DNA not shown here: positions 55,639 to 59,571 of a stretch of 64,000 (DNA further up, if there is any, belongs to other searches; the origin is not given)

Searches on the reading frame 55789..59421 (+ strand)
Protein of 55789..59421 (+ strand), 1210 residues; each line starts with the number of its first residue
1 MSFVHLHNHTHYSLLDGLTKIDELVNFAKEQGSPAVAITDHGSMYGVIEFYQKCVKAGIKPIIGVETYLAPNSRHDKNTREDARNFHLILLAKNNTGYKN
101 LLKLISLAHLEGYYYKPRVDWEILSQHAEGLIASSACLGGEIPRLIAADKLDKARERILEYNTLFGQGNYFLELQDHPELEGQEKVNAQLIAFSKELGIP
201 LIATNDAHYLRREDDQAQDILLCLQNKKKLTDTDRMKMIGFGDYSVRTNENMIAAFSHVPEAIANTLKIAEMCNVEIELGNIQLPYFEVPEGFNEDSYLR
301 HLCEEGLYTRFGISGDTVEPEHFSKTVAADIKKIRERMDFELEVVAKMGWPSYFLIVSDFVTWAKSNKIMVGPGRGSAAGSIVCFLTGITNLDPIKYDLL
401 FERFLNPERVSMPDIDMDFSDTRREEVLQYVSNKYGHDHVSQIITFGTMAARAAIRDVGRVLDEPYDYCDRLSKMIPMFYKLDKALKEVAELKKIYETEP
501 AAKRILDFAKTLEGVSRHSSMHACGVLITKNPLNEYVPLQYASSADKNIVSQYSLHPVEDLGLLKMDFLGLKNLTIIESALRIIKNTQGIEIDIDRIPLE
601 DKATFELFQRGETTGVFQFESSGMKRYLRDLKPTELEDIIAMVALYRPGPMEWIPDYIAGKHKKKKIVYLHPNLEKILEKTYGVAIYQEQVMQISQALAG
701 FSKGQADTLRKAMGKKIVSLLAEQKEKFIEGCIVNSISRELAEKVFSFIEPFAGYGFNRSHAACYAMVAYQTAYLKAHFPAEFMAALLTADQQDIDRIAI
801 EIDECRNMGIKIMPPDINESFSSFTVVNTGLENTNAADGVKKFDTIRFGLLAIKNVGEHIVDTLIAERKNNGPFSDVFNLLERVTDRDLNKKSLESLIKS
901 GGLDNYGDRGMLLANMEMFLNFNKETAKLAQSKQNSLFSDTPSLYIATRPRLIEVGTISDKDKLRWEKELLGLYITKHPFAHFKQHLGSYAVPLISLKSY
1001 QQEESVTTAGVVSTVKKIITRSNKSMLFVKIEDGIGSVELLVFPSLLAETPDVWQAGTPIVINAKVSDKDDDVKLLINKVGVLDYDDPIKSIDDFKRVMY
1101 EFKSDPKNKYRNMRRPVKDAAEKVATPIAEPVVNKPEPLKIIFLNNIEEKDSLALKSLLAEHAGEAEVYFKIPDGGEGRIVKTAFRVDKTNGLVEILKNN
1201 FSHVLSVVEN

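Call 17: search_protein_families(library=pfam, proteins=[window:55789-59421:+], max_evalue=0.01)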
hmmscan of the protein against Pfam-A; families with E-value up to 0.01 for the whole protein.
window:55789-59421:+ (1210 aa): 5 families
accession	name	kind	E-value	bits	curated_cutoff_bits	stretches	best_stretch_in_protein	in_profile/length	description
PF07733.18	DNA_pol3_alpha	-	2.2e-101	339.3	23.9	1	297-570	1-260/260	Bacterial DNA polymerase III alpha NTPase domain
PF17657.6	DNA_pol3_finger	-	4.3e-65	218.5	22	1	573-733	1-163/166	Bacterial DNA polymerase III alpha subunit finger domain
PF02811.25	PHP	-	3.9e-60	203.4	26.4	1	5-177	1-164/164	PHP domain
PF14579.12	HHH_6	-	2.3e-24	85.9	25.6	1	809-907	1-84/90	Helix-hairpin-helix motif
PF01336.31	tRNA_anti-codon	-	3.4e-08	33.7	27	1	1006-1081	1-73/75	OB-fold nucleic acid binding domain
